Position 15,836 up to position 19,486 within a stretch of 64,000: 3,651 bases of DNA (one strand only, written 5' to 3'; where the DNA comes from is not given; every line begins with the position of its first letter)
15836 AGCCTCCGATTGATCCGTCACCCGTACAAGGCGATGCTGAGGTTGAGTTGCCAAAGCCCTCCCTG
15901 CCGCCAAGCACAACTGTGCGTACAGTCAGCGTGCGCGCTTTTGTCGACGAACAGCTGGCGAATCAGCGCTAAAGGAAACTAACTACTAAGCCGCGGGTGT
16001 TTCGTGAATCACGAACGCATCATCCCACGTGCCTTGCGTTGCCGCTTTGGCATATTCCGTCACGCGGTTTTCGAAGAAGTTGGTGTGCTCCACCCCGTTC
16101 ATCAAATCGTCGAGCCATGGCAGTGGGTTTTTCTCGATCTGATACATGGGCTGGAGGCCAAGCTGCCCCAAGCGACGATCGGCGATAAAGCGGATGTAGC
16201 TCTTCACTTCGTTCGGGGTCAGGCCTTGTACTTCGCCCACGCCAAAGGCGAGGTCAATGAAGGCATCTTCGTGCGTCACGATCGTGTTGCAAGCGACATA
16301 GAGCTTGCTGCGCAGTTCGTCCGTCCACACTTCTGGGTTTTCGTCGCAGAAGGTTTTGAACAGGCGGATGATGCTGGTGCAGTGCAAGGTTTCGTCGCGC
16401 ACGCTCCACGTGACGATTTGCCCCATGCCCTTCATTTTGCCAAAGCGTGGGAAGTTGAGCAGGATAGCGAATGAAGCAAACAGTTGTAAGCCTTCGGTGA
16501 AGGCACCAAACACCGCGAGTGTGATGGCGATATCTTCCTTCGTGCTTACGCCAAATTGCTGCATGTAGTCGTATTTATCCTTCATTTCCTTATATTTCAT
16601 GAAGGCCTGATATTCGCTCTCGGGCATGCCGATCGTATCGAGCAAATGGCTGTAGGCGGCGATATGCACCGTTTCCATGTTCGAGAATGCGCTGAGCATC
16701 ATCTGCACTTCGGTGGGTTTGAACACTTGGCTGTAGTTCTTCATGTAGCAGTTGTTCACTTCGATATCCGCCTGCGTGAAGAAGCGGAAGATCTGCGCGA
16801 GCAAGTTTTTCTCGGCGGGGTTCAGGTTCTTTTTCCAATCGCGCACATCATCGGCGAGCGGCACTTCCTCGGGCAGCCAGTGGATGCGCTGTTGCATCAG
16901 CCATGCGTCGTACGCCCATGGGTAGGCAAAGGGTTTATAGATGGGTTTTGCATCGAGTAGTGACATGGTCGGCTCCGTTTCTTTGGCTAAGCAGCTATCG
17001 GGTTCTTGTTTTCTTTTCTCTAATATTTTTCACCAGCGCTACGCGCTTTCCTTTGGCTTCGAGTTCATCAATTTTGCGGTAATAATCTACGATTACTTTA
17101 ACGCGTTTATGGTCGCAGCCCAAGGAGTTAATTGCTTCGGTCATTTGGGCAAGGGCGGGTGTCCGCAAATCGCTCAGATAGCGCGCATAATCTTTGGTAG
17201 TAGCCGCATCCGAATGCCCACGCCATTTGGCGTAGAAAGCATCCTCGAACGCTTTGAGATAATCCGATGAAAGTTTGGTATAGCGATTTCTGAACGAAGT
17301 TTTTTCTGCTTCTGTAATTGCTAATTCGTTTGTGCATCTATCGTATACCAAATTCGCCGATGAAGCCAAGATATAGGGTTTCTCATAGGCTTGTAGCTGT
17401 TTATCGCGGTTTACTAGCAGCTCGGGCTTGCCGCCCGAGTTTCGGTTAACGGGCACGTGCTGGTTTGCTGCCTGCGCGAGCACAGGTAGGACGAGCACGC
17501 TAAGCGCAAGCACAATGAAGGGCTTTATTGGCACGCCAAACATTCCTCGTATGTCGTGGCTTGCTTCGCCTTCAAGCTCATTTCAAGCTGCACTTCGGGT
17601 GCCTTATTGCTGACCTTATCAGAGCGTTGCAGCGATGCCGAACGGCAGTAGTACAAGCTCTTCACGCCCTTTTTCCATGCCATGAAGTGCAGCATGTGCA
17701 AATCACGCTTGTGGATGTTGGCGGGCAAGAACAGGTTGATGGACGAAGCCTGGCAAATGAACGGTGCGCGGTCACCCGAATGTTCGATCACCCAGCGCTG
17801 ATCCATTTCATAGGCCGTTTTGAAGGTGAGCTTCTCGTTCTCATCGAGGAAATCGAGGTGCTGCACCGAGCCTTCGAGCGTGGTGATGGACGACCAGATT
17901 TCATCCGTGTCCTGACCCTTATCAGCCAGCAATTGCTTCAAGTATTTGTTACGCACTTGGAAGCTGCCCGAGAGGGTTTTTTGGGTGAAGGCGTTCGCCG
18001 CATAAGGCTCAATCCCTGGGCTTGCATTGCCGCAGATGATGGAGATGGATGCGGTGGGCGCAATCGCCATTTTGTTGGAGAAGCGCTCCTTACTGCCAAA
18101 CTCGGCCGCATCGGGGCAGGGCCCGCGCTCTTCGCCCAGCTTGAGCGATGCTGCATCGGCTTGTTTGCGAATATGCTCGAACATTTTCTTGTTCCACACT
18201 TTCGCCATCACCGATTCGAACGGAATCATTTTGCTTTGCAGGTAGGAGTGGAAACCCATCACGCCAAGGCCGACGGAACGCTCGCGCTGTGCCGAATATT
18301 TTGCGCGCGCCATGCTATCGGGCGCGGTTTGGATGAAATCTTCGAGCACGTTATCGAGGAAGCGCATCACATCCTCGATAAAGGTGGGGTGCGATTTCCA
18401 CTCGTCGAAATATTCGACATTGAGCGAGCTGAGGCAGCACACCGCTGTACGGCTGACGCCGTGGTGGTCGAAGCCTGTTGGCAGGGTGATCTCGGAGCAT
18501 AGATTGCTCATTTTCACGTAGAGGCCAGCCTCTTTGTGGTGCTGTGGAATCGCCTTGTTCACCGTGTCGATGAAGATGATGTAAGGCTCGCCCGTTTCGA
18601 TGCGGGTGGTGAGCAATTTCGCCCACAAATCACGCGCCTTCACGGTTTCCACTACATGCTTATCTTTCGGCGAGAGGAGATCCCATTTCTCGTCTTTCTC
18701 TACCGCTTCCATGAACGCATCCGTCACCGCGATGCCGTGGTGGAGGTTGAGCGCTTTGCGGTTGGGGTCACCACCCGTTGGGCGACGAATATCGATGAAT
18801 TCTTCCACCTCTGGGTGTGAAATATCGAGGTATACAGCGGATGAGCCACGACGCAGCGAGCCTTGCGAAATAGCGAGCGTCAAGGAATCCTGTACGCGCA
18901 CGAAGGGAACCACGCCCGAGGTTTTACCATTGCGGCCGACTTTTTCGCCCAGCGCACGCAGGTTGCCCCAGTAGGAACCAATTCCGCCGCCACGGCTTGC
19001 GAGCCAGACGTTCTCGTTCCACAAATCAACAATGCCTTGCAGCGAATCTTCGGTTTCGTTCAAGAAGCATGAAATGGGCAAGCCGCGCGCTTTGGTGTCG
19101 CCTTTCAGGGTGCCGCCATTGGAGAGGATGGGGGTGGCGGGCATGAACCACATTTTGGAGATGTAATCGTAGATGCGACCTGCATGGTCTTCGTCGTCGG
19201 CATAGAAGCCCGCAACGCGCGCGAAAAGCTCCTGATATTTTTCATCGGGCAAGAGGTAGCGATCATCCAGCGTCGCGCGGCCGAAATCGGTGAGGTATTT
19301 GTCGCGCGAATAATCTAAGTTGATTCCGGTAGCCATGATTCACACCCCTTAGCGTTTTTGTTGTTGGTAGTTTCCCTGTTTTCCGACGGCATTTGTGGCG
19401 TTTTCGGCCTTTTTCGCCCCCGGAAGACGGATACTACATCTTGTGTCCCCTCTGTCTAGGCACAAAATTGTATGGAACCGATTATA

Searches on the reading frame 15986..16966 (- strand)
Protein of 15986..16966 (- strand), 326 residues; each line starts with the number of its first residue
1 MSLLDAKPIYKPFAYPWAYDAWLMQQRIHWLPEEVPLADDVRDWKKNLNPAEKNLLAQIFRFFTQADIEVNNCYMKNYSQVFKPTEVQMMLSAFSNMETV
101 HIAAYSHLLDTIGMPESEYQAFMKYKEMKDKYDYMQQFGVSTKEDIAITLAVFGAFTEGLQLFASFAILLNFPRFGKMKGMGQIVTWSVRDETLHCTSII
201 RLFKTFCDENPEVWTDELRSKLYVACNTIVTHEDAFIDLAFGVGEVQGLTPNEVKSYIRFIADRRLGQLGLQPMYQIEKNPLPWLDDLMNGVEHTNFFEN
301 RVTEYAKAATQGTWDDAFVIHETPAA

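Call 62: search_protein_families(library=pfam, proteins=[window:15986-16966:-], max_evalue=0.001)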
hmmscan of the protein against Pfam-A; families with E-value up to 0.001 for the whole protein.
window:15986-16966:- (326 aa): 1 family
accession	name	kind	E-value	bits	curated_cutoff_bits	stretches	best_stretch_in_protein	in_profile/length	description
PF00268.27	Ribonuc_red_sm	-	2.3e-75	254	33.6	1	10-281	4-281/281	Ribonucleotide reductase, small chain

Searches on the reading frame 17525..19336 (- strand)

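Call 62: search_protein_families(library=pfam, proteins=[window:17525-19336:-], max_evalue=0.001)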
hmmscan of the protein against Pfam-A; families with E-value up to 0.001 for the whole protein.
window:17525-19336:- (603 aa): 2 families
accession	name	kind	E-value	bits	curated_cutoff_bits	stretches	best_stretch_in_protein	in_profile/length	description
PF02867.20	Ribonuc_red_lgC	-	1.1e-119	400.9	23.9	2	89-409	2-338/523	Ribonucleotide reductase, barrel domain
PF00317.26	Ribonuc_red_lgN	-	9.9e-16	58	28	1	15-77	3-75/77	Ribonucleotide reductase, all-alpha domain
